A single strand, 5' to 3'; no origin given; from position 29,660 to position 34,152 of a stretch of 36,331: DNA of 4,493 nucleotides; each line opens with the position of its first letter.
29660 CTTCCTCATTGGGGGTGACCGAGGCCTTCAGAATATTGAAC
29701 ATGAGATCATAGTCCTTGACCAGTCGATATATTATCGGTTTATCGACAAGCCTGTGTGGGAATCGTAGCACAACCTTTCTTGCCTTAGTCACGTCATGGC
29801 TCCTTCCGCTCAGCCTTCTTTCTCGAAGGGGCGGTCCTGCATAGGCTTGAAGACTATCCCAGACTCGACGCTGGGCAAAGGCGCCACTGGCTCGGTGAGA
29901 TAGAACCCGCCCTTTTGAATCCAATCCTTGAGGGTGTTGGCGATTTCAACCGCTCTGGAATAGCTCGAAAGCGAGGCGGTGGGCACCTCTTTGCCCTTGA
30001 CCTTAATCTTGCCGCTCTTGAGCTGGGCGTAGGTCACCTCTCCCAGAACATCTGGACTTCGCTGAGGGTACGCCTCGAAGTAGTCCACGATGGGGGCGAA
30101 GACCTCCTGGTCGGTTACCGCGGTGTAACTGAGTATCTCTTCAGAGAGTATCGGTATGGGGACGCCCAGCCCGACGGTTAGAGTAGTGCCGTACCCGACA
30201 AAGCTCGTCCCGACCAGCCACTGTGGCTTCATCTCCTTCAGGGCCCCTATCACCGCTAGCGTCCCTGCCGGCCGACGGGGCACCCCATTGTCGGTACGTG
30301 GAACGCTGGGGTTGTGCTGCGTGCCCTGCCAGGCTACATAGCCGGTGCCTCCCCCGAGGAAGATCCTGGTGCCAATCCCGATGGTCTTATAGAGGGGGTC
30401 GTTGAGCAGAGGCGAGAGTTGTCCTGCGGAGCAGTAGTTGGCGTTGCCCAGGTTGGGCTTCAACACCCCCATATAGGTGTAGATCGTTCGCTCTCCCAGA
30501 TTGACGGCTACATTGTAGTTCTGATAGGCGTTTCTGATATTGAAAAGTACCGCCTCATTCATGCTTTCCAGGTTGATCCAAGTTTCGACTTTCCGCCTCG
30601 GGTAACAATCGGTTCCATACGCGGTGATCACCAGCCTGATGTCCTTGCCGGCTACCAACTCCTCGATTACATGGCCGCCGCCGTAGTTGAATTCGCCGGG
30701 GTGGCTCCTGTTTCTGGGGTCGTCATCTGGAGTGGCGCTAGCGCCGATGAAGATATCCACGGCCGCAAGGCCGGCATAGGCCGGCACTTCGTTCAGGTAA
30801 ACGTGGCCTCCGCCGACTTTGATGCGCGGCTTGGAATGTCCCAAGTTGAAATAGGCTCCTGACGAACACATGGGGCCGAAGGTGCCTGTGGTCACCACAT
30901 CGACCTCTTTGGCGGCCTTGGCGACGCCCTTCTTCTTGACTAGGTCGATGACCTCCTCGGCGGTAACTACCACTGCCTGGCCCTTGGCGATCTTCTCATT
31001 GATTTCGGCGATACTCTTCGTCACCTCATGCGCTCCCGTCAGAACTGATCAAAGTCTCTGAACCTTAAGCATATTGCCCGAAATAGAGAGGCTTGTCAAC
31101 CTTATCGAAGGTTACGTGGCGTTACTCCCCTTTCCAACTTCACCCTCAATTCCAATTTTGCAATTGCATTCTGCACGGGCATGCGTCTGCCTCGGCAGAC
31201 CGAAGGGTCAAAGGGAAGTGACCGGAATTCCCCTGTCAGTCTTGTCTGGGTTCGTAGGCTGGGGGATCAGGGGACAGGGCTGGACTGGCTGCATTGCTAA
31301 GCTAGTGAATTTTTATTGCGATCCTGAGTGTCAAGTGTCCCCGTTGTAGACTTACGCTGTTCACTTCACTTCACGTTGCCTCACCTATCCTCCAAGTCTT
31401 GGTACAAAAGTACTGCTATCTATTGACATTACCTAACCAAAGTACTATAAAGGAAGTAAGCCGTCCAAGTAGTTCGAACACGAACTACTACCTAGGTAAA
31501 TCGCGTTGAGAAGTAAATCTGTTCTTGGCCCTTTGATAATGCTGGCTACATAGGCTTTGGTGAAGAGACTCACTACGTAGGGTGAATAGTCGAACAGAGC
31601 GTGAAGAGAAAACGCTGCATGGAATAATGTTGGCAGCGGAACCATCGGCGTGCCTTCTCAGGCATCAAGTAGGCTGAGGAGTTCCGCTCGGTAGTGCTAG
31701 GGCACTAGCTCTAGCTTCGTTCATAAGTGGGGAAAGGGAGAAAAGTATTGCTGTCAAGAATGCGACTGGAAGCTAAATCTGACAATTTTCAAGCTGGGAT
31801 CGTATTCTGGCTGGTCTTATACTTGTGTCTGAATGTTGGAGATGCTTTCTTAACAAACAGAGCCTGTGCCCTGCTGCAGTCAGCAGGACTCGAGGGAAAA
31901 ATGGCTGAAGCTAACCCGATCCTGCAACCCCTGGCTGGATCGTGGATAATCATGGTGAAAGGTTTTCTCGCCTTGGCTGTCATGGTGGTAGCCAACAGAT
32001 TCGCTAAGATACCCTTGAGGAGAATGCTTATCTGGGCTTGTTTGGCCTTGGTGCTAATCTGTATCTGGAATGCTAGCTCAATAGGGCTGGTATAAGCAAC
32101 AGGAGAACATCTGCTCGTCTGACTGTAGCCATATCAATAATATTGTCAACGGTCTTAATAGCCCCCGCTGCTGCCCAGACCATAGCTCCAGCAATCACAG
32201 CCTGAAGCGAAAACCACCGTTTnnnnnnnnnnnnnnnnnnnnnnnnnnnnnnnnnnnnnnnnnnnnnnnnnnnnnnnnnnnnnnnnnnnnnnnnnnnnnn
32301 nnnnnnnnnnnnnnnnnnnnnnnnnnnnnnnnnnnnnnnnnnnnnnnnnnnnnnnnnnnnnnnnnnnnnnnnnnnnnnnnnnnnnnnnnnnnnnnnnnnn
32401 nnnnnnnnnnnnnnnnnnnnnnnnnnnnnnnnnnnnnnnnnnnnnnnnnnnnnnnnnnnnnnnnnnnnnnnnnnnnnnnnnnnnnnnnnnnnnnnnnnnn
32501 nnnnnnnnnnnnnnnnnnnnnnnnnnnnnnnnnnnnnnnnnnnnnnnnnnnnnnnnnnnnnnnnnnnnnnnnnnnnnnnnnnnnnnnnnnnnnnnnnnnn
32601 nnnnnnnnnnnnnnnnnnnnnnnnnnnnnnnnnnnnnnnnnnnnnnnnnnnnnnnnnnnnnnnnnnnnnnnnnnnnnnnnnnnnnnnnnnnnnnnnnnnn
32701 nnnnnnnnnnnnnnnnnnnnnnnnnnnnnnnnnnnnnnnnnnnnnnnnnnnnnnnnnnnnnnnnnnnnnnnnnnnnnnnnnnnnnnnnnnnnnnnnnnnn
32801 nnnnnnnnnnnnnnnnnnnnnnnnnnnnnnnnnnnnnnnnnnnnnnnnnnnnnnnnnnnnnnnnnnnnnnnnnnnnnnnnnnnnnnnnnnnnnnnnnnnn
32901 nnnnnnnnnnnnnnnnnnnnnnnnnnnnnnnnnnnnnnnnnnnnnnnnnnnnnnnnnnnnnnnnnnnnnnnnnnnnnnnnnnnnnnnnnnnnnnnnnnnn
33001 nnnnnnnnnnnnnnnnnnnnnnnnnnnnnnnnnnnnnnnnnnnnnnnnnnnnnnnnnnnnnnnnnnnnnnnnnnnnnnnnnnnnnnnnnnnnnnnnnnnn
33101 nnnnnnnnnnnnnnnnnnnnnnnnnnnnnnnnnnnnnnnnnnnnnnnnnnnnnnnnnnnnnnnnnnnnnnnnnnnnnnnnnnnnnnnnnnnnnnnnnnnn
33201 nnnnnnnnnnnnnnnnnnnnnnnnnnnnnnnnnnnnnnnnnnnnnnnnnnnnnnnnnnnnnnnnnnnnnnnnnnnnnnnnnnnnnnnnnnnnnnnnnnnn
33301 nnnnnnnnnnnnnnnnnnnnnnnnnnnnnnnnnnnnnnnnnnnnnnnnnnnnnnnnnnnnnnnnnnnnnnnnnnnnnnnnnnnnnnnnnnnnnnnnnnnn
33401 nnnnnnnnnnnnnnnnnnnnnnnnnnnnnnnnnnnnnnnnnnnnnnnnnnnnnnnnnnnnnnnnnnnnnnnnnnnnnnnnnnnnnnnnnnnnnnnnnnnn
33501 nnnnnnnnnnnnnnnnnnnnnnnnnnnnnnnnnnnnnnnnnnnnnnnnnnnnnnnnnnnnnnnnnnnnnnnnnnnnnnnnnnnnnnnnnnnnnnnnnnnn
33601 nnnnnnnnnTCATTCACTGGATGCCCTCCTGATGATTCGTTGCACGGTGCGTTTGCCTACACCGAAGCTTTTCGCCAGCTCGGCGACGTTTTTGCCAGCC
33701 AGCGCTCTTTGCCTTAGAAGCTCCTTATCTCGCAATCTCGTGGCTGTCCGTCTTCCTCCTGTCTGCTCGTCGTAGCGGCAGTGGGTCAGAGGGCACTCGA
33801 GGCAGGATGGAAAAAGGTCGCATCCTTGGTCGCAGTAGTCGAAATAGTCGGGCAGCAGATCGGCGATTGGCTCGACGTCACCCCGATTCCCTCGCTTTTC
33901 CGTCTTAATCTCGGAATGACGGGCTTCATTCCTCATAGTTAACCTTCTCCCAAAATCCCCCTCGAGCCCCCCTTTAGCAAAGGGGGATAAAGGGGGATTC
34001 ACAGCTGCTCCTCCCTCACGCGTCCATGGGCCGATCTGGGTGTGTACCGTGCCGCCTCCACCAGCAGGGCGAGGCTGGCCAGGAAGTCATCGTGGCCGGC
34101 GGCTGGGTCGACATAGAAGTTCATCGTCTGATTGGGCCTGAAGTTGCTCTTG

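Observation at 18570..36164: Virion gene set split at the portal/scaffold joint by 5.5 kb of cellular metabolism genes, with no lifecycle genes in view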

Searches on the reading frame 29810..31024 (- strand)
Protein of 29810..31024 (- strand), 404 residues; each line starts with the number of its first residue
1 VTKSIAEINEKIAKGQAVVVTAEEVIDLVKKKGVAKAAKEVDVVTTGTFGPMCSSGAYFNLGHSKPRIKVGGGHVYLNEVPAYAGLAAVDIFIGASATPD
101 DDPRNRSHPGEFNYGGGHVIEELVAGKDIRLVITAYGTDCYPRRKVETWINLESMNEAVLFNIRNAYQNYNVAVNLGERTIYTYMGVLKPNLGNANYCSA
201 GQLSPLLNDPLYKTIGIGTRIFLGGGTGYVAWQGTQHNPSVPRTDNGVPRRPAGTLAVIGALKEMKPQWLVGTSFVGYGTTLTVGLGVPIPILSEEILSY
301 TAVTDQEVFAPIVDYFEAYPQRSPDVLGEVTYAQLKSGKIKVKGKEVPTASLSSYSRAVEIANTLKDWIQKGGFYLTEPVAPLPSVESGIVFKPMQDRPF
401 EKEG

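Call 5: search_protein_families(library=pfam, proteins=[window:29810-31024:-], max_evalue=0.01)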
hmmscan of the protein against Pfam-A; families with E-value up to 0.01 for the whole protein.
window:29810-31024:- (404 aa): 1 family
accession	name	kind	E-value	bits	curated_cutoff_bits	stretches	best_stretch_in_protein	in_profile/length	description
PF01837.22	HcyBio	-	4.9e-155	516.1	26.2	1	17-376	1-349/349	Homocysteine biosynthesis enzyme, sulfur-incorporation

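Call 83: search_protein_families(library=ncbifam, proteins=[window:29810-31024:-], max_evalue=0.01)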
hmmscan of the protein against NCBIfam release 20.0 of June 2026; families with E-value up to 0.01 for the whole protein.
window:29810-31024:- (404 aa): 1 family
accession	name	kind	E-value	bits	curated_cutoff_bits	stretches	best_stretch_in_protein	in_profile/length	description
TIGR03287.1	methan_mark_16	hypoth_equivalog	7.5e-38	130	363.95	1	19-317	1-277/391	methanogenesis marker 16 metalloprotein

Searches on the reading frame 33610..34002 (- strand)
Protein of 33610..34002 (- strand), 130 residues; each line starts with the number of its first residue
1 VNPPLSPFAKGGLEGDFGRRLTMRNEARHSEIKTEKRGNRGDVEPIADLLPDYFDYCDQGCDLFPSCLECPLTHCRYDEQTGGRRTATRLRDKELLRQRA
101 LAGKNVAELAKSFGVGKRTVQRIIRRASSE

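Call 4: search_protein_families(library=pfam, proteins=[window:33610-34002:-], max_evalue=0.01)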
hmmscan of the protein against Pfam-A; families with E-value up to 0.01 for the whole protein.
window:33610-34002:- (130 aa): 11 families
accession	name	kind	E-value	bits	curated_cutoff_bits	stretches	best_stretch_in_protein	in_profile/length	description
PF13384.12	HTH_23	-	3.1e-05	24.1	24.6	1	98-126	13-40/50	Homeodomain-like domain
PF14520.12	HHH_5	-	7.3e-05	23.6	27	1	83-127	11-55/57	Helix-hairpin-helix domain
PF08765.17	Mor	-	0.00019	21.9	24.9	1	87-128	57-96/107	Mor transcription activator family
PF04545.22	Sigma70_r4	-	0.00026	20.9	24.1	1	91-127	8-44/50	Sigma-70, region 4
PF13518.12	HTH_28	-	0.00049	20.6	25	1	98-126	7-35/52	Helix-turn-helix domain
PF13542.12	HTH_Tnp_ISL3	-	0.001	18.9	27.4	1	98-127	22-50/51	Helix-turn-helix domain of transposase family ISL3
PF13551.12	HTH_29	-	0.0014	19.1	28.1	1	102-129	10-38/64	Winged helix-turn helix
PF24964.1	DUF7769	-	0.0014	18.7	27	1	101-128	22-49/55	Domain of unknown function (DUF7769)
PF04967.18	HTH_10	-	0.004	17.4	23.1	1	105-129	25-49/53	HTH DNA binding domain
PF13730.12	HTH_36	-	0.0058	16.8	25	1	106-126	28-48/55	Helix-turn-helix domain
PF07638.17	Sigma70_ECF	-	0.0082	16.5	21.1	0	92-123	140-171/185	ECF sigma factor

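Call 6: search_protein_families(library=phrogs, proteins=[window:33610-34002:-], max_evalue=0.01)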
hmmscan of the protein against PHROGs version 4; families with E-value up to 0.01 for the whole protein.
window:33610-34002:- (130 aa): 7 families
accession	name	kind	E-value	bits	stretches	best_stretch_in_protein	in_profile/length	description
phrog_532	-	transcription regulation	6.3e-05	24.1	1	83-128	75-118/132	late transcriptional activator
phrog_836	-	transcription regulation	0.00077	20.6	1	88-129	82-122/133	late transcriptional activator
phrog_664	-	DNA, RNA and nucleotide metabolism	0.0016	19.3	1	73-127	68-124/210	DNA binding protein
phrog_20467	-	DNA, RNA and nucleotide metabolism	0.0017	19.2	1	89-128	62-103/112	HNH endonuclease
phrog_125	-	DNA, RNA and nucleotide metabolism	0.0045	17.6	1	79-128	154-204/254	DNA invertase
phrog_517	-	DNA, RNA and nucleotide metabolism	0.0052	18.7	1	95-127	93-125/128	HTH DNA binding protein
phrog_4715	-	DNA, RNA and nucleotide metabolism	0.0065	15.9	1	93-127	269-302/630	ParB-like partition protein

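Call 69: search_solved_structures(query=A6, max_evalue=1)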
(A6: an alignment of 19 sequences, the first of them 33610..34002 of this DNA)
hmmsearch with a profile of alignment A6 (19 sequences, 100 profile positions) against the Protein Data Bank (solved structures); distinct sequences matched with E-value up to 1: 31.
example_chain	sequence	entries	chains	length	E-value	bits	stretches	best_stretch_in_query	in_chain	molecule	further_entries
8vd6_A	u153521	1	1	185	6.7e-05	25.9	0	57-96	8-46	CAP REPEAT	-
2lvs_A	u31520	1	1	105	0.004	20.2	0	62-96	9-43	Putative uncharacterized protein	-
3bpv_A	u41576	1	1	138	0.0061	19.6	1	63-97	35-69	Transcriptional regulator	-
3bpx_A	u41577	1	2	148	0.0072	19.4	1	63-97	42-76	Transcriptional regulator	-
7r3g_B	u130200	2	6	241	0.0085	19.1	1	55-97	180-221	Regulatory protein RhlR | PROSS optimized variant of RhlR with 75 mutations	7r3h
1umq_A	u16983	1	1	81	0.023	17.7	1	55-96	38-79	PHOTOSYNTHETIC APPARATUS REGULATORY PROTEIN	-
2l0k_A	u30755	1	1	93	0.03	17.4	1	60-94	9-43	Stage III sporulation protein D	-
5cy1_A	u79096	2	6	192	0.048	16.7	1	56-97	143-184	Transposon Tn3 resolvase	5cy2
8tac_A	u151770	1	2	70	0.059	16.4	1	60-91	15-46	DBP48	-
1s7o_A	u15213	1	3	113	0.068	16.2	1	61-97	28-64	Hypothetical UPF0122 protein SPy1201/SpyM3_0842/SPs1042/spyM18_1152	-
1rr7_A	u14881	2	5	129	0.072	16.2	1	64-97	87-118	Middle operon regulator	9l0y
1xsv_A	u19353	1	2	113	0.089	15.9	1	56-95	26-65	Hypothetical UPF0122 protein SAV1236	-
3mlf_A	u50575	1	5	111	0.12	15.5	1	61-95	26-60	transcriptional regulator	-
2x48_A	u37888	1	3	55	0.13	15.3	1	63-93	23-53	CAG38821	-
6cmv_A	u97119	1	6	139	0.14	15.3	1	67-97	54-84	Transcriptional regulator Lrs14-like protein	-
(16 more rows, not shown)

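Call 82: search_protein_families(library=padloc, proteins=[window:33610-34002:-], max_evalue=0.01)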
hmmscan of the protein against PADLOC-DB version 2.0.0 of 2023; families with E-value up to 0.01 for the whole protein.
window:33610-34002:- (130 aa): 1 family
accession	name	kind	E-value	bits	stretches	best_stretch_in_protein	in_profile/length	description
PDLC04133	mad1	-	0.0092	14.3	0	105-126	7-28/60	mads_1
